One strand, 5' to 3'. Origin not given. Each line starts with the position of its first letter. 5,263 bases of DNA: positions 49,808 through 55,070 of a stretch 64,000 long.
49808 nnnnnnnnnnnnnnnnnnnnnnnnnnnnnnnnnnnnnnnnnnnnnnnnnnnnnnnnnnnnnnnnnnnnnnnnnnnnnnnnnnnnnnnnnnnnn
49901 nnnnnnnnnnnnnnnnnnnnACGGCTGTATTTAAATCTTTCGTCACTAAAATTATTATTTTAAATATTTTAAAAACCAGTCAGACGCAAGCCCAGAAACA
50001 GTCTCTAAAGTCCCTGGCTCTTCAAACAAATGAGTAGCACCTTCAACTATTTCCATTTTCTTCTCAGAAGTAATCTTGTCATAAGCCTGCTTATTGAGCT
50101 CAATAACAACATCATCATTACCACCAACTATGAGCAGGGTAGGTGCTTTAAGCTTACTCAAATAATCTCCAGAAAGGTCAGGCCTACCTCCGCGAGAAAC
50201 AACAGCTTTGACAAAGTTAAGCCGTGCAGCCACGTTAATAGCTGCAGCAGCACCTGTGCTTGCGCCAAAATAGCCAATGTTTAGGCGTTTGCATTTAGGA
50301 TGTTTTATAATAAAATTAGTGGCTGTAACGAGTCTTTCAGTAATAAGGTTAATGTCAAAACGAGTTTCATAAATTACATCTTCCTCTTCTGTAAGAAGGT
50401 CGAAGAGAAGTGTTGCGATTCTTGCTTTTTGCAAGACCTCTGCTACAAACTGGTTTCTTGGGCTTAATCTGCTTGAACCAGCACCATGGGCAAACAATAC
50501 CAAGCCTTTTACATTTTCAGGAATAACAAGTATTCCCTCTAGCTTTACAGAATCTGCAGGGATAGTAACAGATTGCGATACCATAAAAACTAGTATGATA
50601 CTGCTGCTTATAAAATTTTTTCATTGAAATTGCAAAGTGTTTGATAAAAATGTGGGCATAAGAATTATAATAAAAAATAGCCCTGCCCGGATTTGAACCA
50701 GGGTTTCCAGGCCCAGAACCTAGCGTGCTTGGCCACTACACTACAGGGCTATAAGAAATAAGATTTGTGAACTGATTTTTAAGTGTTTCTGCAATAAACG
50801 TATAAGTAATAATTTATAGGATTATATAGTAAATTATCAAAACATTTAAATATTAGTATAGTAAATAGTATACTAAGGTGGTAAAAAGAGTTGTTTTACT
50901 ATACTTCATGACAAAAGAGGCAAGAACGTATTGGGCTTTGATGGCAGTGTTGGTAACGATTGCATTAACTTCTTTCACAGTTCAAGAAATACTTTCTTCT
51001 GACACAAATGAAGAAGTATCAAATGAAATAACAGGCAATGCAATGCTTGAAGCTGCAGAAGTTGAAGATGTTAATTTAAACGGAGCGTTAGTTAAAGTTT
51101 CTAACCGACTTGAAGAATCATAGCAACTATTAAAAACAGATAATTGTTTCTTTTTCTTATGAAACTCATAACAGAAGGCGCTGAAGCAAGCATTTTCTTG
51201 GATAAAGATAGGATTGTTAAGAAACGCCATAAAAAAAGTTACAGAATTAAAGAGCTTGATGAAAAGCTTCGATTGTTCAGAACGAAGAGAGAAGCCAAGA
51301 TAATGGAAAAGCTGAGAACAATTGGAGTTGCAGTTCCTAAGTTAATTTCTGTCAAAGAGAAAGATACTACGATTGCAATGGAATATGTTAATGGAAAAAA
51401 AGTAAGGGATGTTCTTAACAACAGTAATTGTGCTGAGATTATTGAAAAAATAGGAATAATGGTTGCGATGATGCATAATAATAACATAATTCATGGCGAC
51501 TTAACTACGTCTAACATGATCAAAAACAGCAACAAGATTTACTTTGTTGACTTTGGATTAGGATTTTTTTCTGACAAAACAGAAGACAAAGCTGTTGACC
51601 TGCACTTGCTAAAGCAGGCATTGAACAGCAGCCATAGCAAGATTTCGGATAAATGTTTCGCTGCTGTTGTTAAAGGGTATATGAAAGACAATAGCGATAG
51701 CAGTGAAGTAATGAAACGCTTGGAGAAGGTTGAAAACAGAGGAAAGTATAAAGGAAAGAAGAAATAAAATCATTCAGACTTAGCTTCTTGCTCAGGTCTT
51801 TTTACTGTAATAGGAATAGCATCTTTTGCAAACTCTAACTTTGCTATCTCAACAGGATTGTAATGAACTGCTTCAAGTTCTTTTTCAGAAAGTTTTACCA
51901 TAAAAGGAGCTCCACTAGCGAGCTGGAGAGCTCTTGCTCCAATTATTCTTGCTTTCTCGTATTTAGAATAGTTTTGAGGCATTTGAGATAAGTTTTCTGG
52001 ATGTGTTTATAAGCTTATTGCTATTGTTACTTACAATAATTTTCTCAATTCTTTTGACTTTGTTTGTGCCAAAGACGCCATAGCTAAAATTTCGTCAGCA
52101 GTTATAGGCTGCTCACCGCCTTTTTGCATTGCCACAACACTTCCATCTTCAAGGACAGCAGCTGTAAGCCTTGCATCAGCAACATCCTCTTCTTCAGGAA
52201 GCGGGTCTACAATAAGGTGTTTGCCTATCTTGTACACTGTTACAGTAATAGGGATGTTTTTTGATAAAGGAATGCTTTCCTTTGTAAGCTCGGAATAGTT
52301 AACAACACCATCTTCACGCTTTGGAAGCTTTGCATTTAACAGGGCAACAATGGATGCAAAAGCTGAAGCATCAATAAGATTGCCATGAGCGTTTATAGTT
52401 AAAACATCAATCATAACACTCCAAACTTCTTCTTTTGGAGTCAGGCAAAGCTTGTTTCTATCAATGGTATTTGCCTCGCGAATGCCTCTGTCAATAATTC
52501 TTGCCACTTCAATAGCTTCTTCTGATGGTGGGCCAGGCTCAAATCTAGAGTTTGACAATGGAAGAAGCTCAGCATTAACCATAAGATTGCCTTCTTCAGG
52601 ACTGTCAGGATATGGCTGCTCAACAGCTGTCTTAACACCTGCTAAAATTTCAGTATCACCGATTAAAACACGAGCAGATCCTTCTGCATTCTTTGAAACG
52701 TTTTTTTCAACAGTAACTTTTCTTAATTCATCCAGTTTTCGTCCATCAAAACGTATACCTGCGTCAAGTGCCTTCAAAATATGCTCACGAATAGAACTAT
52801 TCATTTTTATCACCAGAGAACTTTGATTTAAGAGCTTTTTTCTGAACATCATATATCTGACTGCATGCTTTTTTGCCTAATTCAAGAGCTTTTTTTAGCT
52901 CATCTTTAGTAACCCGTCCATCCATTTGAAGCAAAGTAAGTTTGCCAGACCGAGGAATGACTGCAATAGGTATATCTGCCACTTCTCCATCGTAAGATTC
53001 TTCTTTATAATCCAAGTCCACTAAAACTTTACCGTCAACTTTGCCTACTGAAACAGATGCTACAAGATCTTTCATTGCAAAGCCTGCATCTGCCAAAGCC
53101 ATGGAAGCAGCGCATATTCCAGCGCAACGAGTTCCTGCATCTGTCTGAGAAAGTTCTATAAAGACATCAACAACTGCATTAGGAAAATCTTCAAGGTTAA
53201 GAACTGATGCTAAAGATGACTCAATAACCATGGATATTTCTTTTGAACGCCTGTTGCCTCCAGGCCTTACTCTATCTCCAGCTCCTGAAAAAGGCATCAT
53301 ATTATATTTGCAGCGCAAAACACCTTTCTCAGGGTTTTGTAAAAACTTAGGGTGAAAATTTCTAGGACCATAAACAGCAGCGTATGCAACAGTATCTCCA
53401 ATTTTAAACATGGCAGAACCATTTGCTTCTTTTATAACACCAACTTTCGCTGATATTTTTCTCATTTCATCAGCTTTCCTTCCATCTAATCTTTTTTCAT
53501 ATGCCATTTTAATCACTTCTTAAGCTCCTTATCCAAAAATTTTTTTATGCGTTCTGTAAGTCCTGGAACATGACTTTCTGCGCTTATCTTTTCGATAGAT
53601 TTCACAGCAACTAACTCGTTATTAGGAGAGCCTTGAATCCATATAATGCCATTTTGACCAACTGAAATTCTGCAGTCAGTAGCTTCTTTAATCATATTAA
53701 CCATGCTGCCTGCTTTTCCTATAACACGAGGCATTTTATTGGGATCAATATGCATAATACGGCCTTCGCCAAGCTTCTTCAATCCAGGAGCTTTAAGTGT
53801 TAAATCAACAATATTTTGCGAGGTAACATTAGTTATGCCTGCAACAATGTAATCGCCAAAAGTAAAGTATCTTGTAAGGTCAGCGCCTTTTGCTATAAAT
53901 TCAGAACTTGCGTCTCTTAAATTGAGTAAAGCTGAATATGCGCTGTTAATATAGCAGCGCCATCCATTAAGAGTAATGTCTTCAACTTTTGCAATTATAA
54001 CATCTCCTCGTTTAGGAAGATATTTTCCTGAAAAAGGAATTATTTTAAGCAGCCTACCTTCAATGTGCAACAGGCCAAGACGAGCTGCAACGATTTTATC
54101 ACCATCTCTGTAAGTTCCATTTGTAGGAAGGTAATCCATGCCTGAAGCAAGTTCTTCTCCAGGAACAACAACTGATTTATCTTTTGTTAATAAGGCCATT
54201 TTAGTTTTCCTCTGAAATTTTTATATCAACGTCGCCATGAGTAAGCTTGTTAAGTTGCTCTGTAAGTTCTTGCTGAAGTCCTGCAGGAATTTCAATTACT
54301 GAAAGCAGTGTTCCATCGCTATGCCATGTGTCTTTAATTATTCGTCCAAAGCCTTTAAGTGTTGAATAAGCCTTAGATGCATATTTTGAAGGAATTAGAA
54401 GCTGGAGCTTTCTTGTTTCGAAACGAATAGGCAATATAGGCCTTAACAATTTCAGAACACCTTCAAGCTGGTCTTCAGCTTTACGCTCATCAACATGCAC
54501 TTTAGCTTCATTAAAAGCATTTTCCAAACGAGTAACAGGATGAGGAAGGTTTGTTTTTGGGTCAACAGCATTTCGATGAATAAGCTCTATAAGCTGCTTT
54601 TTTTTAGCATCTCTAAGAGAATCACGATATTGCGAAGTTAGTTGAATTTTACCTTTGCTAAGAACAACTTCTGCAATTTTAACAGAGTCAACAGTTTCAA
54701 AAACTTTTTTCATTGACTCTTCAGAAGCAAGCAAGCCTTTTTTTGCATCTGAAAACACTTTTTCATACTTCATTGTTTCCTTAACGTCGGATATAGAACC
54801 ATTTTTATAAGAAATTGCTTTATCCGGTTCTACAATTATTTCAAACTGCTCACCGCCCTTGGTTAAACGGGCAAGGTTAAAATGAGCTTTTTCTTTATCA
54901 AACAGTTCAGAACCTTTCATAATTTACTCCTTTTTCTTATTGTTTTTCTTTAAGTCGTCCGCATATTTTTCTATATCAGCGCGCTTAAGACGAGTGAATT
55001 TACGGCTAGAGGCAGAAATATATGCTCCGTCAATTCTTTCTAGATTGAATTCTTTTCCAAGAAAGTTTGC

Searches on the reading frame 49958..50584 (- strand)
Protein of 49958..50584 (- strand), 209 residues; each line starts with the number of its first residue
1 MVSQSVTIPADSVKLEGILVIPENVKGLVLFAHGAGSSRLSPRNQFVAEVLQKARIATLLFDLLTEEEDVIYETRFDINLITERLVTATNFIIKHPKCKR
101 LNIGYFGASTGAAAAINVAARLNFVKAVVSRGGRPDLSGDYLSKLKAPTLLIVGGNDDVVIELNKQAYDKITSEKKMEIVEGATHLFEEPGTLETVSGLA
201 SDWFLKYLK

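Call 63: search_protein_families(library=pfam, proteins=[window:49958-50584:-], max_evalue=0.00001)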
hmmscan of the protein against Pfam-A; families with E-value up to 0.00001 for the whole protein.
window:49958-50584:- (209 aa): 5 families
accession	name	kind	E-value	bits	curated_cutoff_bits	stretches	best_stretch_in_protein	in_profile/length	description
PF20408.4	Abhydrolase_11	-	6.2e-07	29.8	27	1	27-190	3-170/193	Alpha/beta hydrolase domain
PF01738.24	DLH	-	9.3e-07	29.1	21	1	79-190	75-191/217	Dienelactone hydrolase family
PF08840.17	BAAT_C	-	1.2e-06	29.2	20.9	0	88-133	9-54/210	BAAT / Acyl-CoA thioester hydrolase C terminal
PF12146.15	Hydrolase_4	-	2.4e-06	27.5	27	0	143-186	188-233/239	Serine aminopeptidase, S33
PF12695.13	Abhydrolase_5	-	5.6e-06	26.7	27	1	77-185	35-140/164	Alpha/beta hydrolase family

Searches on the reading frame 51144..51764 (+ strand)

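Call 63: search_protein_families(library=pfam, proteins=[window:51144-51764:+], max_evalue=0.00001)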
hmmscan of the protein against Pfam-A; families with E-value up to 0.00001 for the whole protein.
window:51144-51764:+ (207 aa): 6 families
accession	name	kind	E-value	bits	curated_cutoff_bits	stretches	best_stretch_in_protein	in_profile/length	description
PF01163.29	RIO1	-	4.8e-14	52.8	22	1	23-138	30-149/187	RIO domain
PF00069.31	Pkinase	-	2.5e-10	40.6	31.7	1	25-143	19-148/263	Protein kinase domain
PF03109.22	ABC1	-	2e-09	37.4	22.9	1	49-165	112-238/244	ABC1 atypical kinase-like domain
PF06293.20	Kdo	-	4.4e-09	36.5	21.3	1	38-179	49-207/207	Lipopolysaccharide kinase (Kdo/WaaP) family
PF07714.23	PK_Tyr_Ser-Thr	-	6.6e-07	29.3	23.1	1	6-143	4-152/258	Protein tyrosine and serine/threonine kinase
PF01636.29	APH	-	4.9e-06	26.9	23.2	0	43-112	38-109/239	Phosphotransferase enzyme family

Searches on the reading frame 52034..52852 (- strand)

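Call 63: search_protein_families(library=pfam, proteins=[window:52034-52852:-], max_evalue=0.00001)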
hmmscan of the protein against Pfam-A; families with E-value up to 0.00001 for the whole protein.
window:52034-52852:- (273 aa): 2 families
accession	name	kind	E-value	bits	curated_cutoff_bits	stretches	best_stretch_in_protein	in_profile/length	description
PF01138.27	RNase_PH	-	5.6e-30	104.9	25.5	1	42-177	1-130/130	3' exoribonuclease family, domain 1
PF03725.20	RNase_PH_C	-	1.3e-15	57.5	20.8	1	199-263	1-65/67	3' exoribonuclease family, domain 2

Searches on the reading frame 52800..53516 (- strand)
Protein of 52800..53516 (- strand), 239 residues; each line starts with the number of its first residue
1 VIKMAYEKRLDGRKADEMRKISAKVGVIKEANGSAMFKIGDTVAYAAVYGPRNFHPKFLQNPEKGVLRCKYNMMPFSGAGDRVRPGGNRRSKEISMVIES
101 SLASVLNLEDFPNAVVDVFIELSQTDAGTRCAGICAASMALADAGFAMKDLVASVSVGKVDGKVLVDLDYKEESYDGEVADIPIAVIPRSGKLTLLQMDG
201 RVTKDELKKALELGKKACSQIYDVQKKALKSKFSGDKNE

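Call 63: search_protein_families(library=pfam, proteins=[window:52800-53516:-], max_evalue=0.00001)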
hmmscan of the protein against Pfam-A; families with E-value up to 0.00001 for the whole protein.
window:52800-53516:- (239 aa): 2 families
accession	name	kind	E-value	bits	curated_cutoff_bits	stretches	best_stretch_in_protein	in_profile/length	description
PF01138.27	RNase_PH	-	2.7e-28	99.4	25.5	1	17-146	1-129/130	3' exoribonuclease family, domain 1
PF03725.20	RNase_PH_C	-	1.3e-15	57.6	20.8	1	150-217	1-67/67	3' exoribonuclease family, domain 2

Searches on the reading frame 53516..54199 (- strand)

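Call 63: search_protein_families(library=pfam, proteins=[window:53516-54199:-], max_evalue=0.00001)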
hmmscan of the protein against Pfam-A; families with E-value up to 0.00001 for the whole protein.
window:53516-54199:- (228 aa): 5 families
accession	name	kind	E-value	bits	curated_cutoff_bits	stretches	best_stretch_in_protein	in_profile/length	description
PF00013.35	KH_1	-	2.1e-09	37.4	21.5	1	149-203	4-65/66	KH domain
PF21266.3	RRP4_S1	-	8.5e-07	29.5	27.3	0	59-96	1-38/73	RRP4, S1 domain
PF14382.12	ECR1_N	-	1.5e-06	28.3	27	1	10-46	1-37/38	Exosome complex exonuclease RRP4 N-terminal region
PF22625.2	ECR1_N_2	-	1.7e-06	28.2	27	1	9-56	2-50/51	Exosome RNA binding protein RRP4 N-terminal domain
PF15985.11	KH_6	-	2.5e-06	28.2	27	1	146-191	1-44/47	KH domain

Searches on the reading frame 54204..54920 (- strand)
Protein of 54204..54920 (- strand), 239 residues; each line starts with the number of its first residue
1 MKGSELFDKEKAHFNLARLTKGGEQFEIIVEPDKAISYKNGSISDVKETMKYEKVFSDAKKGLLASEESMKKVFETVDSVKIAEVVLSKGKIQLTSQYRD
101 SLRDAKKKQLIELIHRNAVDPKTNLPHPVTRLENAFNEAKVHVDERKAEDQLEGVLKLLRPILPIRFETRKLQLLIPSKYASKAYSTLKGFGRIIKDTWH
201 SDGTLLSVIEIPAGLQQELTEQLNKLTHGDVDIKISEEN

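Call 63: search_protein_families(library=pfam, proteins=[window:54204-54920:-], max_evalue=0.00001)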
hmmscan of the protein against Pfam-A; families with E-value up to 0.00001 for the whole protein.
window:54204-54920:- (239 aa): 3 families
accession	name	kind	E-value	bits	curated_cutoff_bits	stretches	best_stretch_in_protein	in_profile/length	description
PF01172.24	SBDS_N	-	8.2e-21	74.2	24.6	1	16-99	4-87/88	Shwachman-Bodian-Diamond syndrome (SBDS) N-terminal domain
PF09377.16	SBDS_domain_II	-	7.4e-18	64.7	27.2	1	108-168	1-62/62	SBDS protein, domain II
PF20268.4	SBDS_C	-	9.4e-16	57.9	27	1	171-235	2-68/71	SBDS protein, C-terminal domain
